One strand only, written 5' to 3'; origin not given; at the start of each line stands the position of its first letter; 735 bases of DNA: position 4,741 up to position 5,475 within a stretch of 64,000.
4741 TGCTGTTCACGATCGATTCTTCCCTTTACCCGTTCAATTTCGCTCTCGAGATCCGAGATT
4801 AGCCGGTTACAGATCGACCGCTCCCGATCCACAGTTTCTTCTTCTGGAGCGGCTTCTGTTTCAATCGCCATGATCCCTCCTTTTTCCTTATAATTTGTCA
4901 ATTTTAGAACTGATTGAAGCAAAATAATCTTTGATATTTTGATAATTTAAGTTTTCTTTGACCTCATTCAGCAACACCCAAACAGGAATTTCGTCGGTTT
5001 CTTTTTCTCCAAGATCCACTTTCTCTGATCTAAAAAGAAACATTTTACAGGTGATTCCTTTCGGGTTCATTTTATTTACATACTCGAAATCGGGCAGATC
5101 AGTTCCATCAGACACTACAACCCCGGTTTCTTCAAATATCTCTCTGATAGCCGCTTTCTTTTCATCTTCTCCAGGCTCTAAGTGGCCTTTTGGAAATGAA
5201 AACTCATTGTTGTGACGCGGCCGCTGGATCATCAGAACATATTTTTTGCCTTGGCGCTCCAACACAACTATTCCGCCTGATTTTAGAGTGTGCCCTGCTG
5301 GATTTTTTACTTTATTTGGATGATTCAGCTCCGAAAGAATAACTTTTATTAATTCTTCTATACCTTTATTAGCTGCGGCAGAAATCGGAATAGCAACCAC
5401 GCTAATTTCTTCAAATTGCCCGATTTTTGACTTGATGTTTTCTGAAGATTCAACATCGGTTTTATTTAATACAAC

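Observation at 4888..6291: Obg GTPase carrying a C-terminal Nudix hydrolase domain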

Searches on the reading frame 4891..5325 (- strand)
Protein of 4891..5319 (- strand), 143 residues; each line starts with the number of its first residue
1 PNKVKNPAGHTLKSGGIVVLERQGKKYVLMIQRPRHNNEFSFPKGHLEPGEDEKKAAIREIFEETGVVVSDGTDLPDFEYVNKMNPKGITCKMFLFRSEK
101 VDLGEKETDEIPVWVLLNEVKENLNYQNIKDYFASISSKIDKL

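Call 6: find_homologous_proteins(query=window:4891-5319:-, max_evalue=0.001)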
Query window:4891-5319:- (143 aa): 11 proteins with E <= 0.001 among 78 candidates.
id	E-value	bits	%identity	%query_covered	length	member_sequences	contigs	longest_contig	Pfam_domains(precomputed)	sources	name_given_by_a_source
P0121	4.4e-10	57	31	91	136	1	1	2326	PF00293.35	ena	-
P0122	7.4e-9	53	34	82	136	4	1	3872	PF00293.35,PF14815.13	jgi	jgi:8-oxo-dGTP diphosphatase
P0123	4.0e-8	51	34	90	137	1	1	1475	PF00293.35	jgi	jgi:8-oxo-dGTP pyrophosphatase MutT (NUDIX family)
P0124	6.3e-8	50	33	89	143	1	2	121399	PF00293.35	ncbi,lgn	-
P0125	1.7e-7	49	32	91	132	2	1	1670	PF00293.35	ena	-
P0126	1.8e-7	49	32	91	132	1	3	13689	PF00293.35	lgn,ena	-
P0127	8.5e-7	46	36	69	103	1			PF00293.35,PF14815.13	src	-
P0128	9.6e-7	46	35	89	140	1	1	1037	PF00293.35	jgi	jgi:diadenosine hexaphosphate hydrolase (ATP-forming)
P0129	7.0e-6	44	34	90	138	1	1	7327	PF00293.35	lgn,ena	-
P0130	7.7e-6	43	32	87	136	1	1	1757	PF00293.35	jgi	jgi:8-oxo-dGTP pyrophosphatase MutT (NUDIX family)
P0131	2.9e-4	38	41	39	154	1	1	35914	PF00293.35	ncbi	-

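Call 9: search_solved_structures(query=window:4891-5319:-, max_evalue=0.01, show_alignments=2)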
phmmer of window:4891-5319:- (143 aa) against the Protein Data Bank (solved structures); distinct sequences matched with E-value up to 0.01: 83 (the best 60 are shown).
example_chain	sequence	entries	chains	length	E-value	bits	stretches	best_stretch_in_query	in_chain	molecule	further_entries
1vc8_A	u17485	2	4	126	2.7e-09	39.9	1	15-99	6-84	Ndx1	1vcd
1vc9_A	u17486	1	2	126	7.1e-09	38.5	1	15-99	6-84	Ndx1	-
3i7u_A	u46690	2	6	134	1.1e-08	37.9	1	21-134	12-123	AP4A hydrolase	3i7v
1kt9_A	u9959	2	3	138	2.4e-07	33.6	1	12-73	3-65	Diadenosine Tetraphosphate Hydrolase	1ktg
3fjy_A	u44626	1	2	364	8.6e-07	31.8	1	27-81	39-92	Probable MutT1 protein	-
9cxx_A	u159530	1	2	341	9.2e-07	31.7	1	21-126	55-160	8-oxo-(d)GTP phosphatase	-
5gg5_A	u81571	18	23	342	4e-06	29.6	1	28-127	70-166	Hydrolase, NUDIX family protein | NUDIX family protein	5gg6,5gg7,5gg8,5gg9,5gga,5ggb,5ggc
3u53_A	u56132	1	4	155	4e-06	29.6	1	29-119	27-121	Bis(5'-nucleosyl)-tetraphosphatase [asymmetrical]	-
4jzu_A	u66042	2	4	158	2.6e-05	27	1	21-128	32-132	RNA PYROPHOSPHOHYDROLASE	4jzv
1xsa_A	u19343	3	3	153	2.7e-05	27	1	29-119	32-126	Bis(5'-nucleosyl)-tetraphosphatase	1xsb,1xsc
3smd_A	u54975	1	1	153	2.8e-05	26.9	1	3-69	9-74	MutT/NUDIX family protein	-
4ick_A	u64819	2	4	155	2.8e-05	26.9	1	29-119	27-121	Bis(5'-nucleosyl)-tetraphosphatase [asymmetrical]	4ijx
4s2v_A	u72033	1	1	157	3e-05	26.8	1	15-71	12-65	RNA pyrophosphohydrolase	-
6d1q_B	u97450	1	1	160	3e-05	26.8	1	15-71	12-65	RNA pyrophosphohydrolase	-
6d1v_B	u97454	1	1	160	3e-05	26.8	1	15-71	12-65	RNA pyrophosphohydrolase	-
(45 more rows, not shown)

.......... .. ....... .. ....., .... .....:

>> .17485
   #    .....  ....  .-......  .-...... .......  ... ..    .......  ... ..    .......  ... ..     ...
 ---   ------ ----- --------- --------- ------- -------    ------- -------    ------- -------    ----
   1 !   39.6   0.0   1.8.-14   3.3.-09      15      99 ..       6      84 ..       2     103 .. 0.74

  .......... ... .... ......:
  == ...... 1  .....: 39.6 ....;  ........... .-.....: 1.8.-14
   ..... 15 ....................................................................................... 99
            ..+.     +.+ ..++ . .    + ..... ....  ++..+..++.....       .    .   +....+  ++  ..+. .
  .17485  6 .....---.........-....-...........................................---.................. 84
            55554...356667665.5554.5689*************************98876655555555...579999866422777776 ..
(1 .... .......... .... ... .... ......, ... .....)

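Call 21: find_related_loci(query=A2, collection=genome_contigs, flank=4000)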
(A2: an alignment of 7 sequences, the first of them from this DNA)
Query A2 (145 aa) in genome_contigs; peptide patterns used: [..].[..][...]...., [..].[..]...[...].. (x = any residue, [..] = any of these).
600 stretches matched a pattern (row limit reached: there are more); 368 encode a relative of the query (tblastn E <= 1e-3); the best 80 are kept; 80 distinct loci.
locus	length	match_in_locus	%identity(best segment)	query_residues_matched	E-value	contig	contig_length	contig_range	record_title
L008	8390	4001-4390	42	5-135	2e-25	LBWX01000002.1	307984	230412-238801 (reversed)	MAG: candidate division CPR2 bacterium GW2011_GWC2_39_35 UT47_C0002, whole genome shotgun sequence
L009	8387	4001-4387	33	15-143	1e-17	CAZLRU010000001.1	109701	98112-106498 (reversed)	MAG TPA_asm: uncultured Gammaproteobacteria bacterium isolate SRP278252_co1_130 genome assembly, contig: NODE_171_length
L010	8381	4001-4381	39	5-130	2e-17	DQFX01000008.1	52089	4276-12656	MAG TPA_asm: Oscillospiraceae bacterium isolate UBA10671 contig_2395, whole genome shotgun sequence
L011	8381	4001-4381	36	16-136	1e-15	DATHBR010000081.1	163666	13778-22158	MAG TPA_asm: Myxococcaceae bacterium isolate SMAG_U10721 k141_509073, whole genome shotgun sequence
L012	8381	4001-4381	32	5-130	2e-14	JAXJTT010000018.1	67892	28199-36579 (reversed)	MAG: Ruminococcus sp. isolate DOME_MAG_4550 4550_C0311_k141_60799, whole genome shotgun sequence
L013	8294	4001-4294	41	16-113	4e-14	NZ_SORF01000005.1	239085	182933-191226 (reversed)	Alicyclobacillus sacchari strain DSM 17974 Ga0215652_105, whole genome shotgun sequence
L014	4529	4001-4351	34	15-130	7e-14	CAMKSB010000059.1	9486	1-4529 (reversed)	MAG: uncultured Clostridia bacterium isolate SRR12081292_bin.48_metaWRAP_v1.3_MAG genome assembly, contig: ERZ12289771.1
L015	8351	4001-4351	32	15-130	2e-13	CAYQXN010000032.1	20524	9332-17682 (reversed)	MAG TPA_asm: uncultured Ruminococcus sp. isolate SRP222994_co1_483 genome assembly, contig: NODE_5330_length_20524_cov_6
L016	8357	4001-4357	38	15-130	2e-13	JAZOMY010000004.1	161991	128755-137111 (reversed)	MAG: Ruminococcus sp. isolate T1900045644_YK20190338.MAGScoT_cleanbin_000005 SGB_8152_k141_1780132, whole genome shotgun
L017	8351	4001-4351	34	15-130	3e-13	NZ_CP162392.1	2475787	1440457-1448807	Ruminococcus sp. JL13D9 chromosome, complete genome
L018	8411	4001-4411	29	11-141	3e-13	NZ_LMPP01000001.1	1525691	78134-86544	Rathayibacter sp. Leaf185 contig_1, whole genome shotgun sequence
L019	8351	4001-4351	32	15-130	3e-13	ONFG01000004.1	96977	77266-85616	uncultured Clostridiales bacterium isolate RUG241 genome assembly, contig: scaffold_218, whole genome shotgun sequence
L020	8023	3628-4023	34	2-132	4e-13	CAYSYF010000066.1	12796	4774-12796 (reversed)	MAG TPA_asm: uncultured Ruminococcus sp. isolate SRP315200_co1_116 genome assembly, contig: NODE_10435_length_12796_cov_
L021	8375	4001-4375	35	7-130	4e-13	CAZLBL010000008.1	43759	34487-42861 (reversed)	MAG TPA_asm: uncultured Ruminococcus sp. isolate SRP350583_co2_360 genome assembly, contig: NODE_1049_length_43759_cov_4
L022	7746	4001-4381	31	5-130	6e-13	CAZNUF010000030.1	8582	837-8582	MAG TPA_asm: uncultured Ruminococcus sp. isolate binchicken_co365_214 genome assembly, contig: NODE_6410_length_8582_cov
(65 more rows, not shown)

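Call 39: find_related_loci(query=A2, collection=metagenome_contigs, flank=5000)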
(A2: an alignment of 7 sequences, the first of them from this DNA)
Query A2 (145 aa) in metagenome_contigs; peptide patterns used: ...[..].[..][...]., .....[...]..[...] (x = any residue, [..] = any of these).
600 stretches matched a pattern (row limit reached: there are more); 540 encode a relative of the query (tblastn E <= 1e-3); the best 80 are kept; 80 distinct loci.
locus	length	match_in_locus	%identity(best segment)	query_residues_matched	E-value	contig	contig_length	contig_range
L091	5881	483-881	33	4-138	2e-20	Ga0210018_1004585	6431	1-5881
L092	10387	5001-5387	34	14-145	8e-17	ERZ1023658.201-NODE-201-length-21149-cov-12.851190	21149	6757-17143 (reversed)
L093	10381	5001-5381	33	14-142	1e-16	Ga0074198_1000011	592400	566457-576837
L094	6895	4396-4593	47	16-83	6e-15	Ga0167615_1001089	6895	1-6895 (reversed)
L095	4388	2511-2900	34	7-132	8e-15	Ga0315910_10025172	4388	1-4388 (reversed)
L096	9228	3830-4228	35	14-145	1e-14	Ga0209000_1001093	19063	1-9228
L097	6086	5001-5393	33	13-145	2e-14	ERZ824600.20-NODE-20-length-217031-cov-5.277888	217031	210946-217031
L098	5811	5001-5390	32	13-145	2e-14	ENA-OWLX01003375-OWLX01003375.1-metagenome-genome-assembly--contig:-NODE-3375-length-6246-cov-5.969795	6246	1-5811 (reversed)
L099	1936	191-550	30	16-132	4e-14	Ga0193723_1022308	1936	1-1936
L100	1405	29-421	34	6-132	3e-14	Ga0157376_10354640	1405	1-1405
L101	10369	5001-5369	32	15-132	4e-14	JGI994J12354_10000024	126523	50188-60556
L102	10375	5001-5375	31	14-144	5e-14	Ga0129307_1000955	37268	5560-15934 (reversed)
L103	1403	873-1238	31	15-133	7e-14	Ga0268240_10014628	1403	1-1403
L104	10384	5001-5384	32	17-145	2e-13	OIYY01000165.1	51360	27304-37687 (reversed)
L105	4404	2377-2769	34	6-132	1e-13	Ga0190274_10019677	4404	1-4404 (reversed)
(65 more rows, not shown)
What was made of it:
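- Tried and rejected: The scan with the Nudix alignment (call 39) was saturated by generic FPKGH patterns (600-row limit).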

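Call 40: predict_structure(alignment_id=A3)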
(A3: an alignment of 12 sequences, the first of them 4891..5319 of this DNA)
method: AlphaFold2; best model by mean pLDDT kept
length: 143 residues; sequences in the alignment: 12
mean_pLDDT: 87.8   pTM: 0.82
mean pLDDT of the five models: 87.8, 87.6, 86.2, 82.7, 60.7
residues with pLDDT >= 90: 89; 70-90: 42; 50-70: 10; < 50: 2
segments of 3 or more residues with pLDDT < 50: none
pLDDT, mean of each block of 10 residues (from residue 1): 56 90 96 89 92 94 94 89 77 94 81 96 91 92 86
secondary structure, 60 per line:
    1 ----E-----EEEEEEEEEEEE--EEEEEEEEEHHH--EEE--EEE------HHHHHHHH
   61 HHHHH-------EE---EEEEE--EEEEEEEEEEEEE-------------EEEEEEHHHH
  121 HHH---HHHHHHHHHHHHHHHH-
elements in order: E11-22 E25-33 E39-41 E44-46 H53-65 E78-82 E85-97 E111-116 H117-123 H127-142
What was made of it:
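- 4891..5274 (-): Nudix hydrolase domain, residues 340-467. AF2 model of residues 325-467 has pLDDT 87.8 (call 40).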

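Call 45: fold_search(model_id=the predicted structure, library=pdb)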
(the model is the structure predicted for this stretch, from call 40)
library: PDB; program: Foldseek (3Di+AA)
matches with E <= 10: 914; with E <= 0.001: 636
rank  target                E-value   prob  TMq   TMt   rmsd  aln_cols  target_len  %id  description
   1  1ktg_A                1.0e-10  1.00  0.77  0.80   2.7       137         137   23  Crystal Structure of a C. elegans Ap4A Hydrolase Binary Complex (released 2002-05-08)
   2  5gg9                  1.4e-10  1.00  0.69  0.36   3.0       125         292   26  Crystal structure of Mycobacterium smegmatis MutT1 in complex with 8-oxo-GTP, 8-oxo-GMP and pyrophosphate (released 2017-04-19)
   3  6m72                  2.5e-10  1.00  0.71  0.37   2.4       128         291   26  Crystal structure of Mycobacterium smegmatis MutT1 in complex with 8-oxo-dGDP (released 2020-10-14)
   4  5gg7_A                2.7e-10  1.00  0.70  0.36   3.0       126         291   26  Crystal structure of Mycobacterium smegmatis MutT1 in complex with 8-oxo-dGTP, 8-oxo-dGMP and pyrophosphate (I) (released 2017-04-19)
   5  6m6y                  2.8e-10  1.00  0.73  0.38   2.4       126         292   26  Crystal structure of Mycobacterium smegmatis MutT1 in complex with 8-oxo-dGTP (released 2020-10-14)
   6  5gg5                  4.4e-10  1.00  0.69  0.36   3.1       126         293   26  Crystal structure of Mycobacterium smegmatis MutT1 (released 2017-04-19)
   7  5ggc_A                5.6e-10  1.00  0.68  0.36   2.8       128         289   26  Crystal structure of Mycobacterium smegmatis MutT1 in complex with phosphate and magnesium ions (excess magnesium, I) (released 2017-04-19)
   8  5gg8                  6.0e-10  1.00  0.71  0.37   3.0       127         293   26  Crystal structure of Mycobacterium smegmatis MutT1 in complex with 8-oxo-dGTP, 8-oxo-dGMP and pyrophosphate (II) (released 2017-04-19)
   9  3i7u_A                6.8e-10  1.00  0.72  0.77   3.0       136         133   26  Crystal structure of AP4A hydrolase (aq_158) from Aquifex aeolicus VF5 (released 2009-07-21)
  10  5xd3                  8.2e-10  1.00  0.69  0.36   3.0       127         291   27  Crystal structure of Mycobacterium smegmatis MutT1 in complex with ATP (I) (released 2017-08-09)
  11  5gg6_B                8.2e-10  1.00  0.65  0.34   3.5       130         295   27  Crystal structure of Mycobacterium smegmatis MutT1 in complex with 8-oxo-dGTP (released 2017-04-19)
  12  5gg6_A                8.7e-10  1.00  0.70  0.36   2.5       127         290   27  Crystal structure of Mycobacterium smegmatis MutT1 in complex with 8-oxo-dGTP (released 2017-04-19)
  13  9cxx_B                8.7e-10  1.00  0.65  0.36   3.2       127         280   23  Structure of Rv2985, a Nudix diadenosine polyphosphatase from M. tuberculosis, in complex with putative ATP (released 2026-01-14)
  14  3i7u_C                1.3e-09  1.00  0.69  0.73   3.5       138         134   28  Crystal structure of AP4A hydrolase (aq_158) from Aquifex aeolicus VF5 (released 2009-07-21)
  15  5xd5_A                1.4e-09  1.00  0.69  0.36   2.6       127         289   27  Crystal structure of Mycobacterium smegmatis MutT1 in complex with ATP, magnesium fluoride and phosphate (released 2017-08-09)
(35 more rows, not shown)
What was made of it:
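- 4891..5274 (-): Foldseek top hits are Ap4A hydrolases, MutT1 and Ndx1 (call 45).
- On Nudix hydrolase superfamily: The AF2 model (pLDDT 87.8) matches Nudix structures at E 1e-10 (calls 40, 45).
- Closest known: Nudix Ap. Same: Shares the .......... box context and a Y-V-N..NPKG segment with Ndx1 (calls 9, 45).
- The Nudix domain model is confident (pLDDT 87.8), and its best PDB matches are the C. elegans, Aquifex and human Ap4A hydrolases, MutT1/Rv2985 diadenosine polyphosphatase and Ndx1 Ap6A hydrolase (calls 9, 40, 45). An NrtR Nudix domain appears among the fold matches (call 45, rank 36).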

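Call 83: search_protein_families(library=ncbifam, proteins=[window:4891-5319:-], max_evalue=0.001)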
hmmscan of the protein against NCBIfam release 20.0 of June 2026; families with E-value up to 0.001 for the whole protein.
window:4891-5319:- (143 aa): 15 families
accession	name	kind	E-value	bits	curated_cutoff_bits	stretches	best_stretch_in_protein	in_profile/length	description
NF052459.1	OxoGTPPhMutT1Mycb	equivalog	2.4e-11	43.3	475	1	24-128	16-117/292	8-oxo-(d)GTP phosphatase MutT1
TIGR02705.1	nudix_YtkD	equivalog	1.8e-08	34.1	154.4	1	17-127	27-131/156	RNA deprotection pyrophosphohydrolase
NF041652.1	Nud_hyd_Dein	equivalog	5.6e-08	33.2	200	1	11-70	12-75/152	Nudix hydrolase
TIGR00586.1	mutt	equivalog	1.4e-07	31.5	97.9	1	36-123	30-114/129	8-oxo-dGTP diphosphatase MutT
NF006961.0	PRK09438.1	equivalog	1.9e-07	30.6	103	1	17-81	12-76/151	dihydroneopterin triphosphate diphosphatase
NF008044.0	PRK10776.1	equivalog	7.4e-07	29.1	148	1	32-121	22-111/130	8-oxo-dGTP diphosphatase MutT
NF001938.0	PRK00714.1-5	equivalog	2.1e-06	27.2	116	1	15-68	16-75/172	RNA pyrophosphohydrolase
NF001299.0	PRK00241.1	equivalog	3.4e-06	26.7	158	1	17-71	138-192/263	NAD(+) diphosphatase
NF008736.0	PRK11762.1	equivalog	5.4e-06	26.1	169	1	24-71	57-107/186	ADP compounds hydrolase NudE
NF007834.0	PRK10546.1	equivalog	1e-05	25.4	156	1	19-70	10-62/135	pyrimidine (deoxy)nucleoside triphosphate diphosphatase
NF006530.0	PRK08999.1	equivalog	1.4e-05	24.3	245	1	24-75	16-70/315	Nudix family hydrolase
NF001937.0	PRK00714.1-4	equivalog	1.5e-05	24.7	139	1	15-70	11-63/161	RNA pyrophosphohydrolase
NF001934.0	PRK00714.1-1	equivalog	1.5e-05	24.5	241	1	15-71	11-64/176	RNA pyrophosphohydrolase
NF001936.0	PRK00714.1-3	equivalog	4.9e-05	23.3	118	1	25-68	22-65/155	RNA pyrophosphohydrolase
NF002995.0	PRK03759.1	equivalog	8.8e-05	22.2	127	1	45-123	71-153/185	isopentenyl-diphosphate Delta-isomerase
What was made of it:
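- On MutT1 (NF052459): 43 bits, Nudix part only (call 83).
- Closest known: Mycobacterial MutT1 / Rv2985. Same: It is also a Nudix domain of this type fused to a second catalytic domain (calls 45, 83).
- Closest known: Mycobacterial MutT1 / Rv2985. Different: The score is 43 bits against a cutoff of 475 (call 83).
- Substrate class cannot be assigned reliably at 22-29% identity, and no NCBIfam equivalog passes its cutoff (call 83). Weak matches to RppH/YtkD models and structures (calls 9, 45, 83). RppH-type hits score below the Ap4A/MutT1 hits and far below their family cutoffs (call 83).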
